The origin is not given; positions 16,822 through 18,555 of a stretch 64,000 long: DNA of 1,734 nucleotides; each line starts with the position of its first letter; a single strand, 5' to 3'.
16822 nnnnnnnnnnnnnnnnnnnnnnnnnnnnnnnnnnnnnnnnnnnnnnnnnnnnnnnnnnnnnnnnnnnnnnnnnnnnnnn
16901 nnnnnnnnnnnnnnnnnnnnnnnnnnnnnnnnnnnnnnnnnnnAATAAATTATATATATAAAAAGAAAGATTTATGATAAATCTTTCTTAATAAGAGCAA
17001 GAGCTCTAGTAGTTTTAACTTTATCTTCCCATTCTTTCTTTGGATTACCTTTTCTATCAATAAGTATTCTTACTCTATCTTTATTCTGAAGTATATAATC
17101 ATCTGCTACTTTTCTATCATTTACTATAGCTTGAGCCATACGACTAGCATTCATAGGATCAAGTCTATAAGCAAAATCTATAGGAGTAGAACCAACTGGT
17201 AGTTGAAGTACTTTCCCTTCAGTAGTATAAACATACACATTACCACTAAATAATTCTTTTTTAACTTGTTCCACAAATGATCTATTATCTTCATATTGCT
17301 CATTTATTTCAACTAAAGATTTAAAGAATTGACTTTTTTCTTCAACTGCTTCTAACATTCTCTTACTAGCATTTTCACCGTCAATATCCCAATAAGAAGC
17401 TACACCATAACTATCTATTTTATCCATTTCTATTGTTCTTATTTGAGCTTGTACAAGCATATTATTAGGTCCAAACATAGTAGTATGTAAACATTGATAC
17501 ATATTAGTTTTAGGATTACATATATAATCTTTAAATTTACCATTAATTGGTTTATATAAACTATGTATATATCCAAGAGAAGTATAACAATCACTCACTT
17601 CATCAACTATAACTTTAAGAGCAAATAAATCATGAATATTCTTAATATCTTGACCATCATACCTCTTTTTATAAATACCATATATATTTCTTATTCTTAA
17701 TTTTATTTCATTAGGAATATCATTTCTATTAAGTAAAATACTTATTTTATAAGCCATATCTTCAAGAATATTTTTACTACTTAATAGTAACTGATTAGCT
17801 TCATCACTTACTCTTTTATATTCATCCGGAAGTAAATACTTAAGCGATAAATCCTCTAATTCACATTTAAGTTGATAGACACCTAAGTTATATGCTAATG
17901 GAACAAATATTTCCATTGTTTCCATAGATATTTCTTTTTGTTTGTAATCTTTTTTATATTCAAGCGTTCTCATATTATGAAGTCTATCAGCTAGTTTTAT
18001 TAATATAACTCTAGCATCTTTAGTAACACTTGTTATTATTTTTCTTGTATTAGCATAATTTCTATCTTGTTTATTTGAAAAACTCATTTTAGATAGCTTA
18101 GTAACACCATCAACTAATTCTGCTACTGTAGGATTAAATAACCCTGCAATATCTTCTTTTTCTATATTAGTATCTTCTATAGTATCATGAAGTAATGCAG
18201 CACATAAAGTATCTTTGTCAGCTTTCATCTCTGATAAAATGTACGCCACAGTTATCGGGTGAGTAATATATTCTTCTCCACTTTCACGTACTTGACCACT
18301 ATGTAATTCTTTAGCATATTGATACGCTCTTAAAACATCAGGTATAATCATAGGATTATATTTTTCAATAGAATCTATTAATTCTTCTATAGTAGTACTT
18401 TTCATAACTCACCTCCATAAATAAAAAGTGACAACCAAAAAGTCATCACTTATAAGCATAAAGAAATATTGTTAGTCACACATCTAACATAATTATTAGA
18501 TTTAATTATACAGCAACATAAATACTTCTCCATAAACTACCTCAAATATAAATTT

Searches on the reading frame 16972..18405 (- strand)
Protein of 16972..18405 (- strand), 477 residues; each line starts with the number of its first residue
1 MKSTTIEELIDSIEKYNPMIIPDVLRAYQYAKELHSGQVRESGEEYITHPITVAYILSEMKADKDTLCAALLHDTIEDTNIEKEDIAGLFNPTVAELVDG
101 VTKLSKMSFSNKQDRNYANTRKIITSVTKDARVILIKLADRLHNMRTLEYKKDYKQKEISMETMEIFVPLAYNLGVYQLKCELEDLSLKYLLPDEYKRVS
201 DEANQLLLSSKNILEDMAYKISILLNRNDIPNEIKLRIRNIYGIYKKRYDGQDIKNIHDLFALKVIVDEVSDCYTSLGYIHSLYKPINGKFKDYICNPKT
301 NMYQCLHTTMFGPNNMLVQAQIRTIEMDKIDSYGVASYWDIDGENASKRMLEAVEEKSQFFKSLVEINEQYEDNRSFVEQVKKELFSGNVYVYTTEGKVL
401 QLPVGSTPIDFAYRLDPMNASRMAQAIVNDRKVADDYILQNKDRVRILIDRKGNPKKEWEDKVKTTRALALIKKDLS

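Call 42: search_protein_families(library=pfam, proteins=[window:16972-18405:-], max_evalue=0.00001)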
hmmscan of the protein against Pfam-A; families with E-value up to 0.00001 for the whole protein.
window:16972-18405:- (477 aa): 4 families
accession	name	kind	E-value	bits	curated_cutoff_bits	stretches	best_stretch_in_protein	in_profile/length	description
PF13328.12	HD_4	-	9.5e-43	146.1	27.2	1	27-176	1-155/156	HD domain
PF04607.23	RelA_SpoT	-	6.6e-28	97.7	27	1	237-339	2-106/113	Region found in RelA / SpoT proteins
PF02824.27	TGS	-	1.6e-13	50.9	22.2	1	390-448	1-59/60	TGS domain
PF01966.28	HD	-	1.5e-10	41.8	22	1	46-145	1-116/116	HD domain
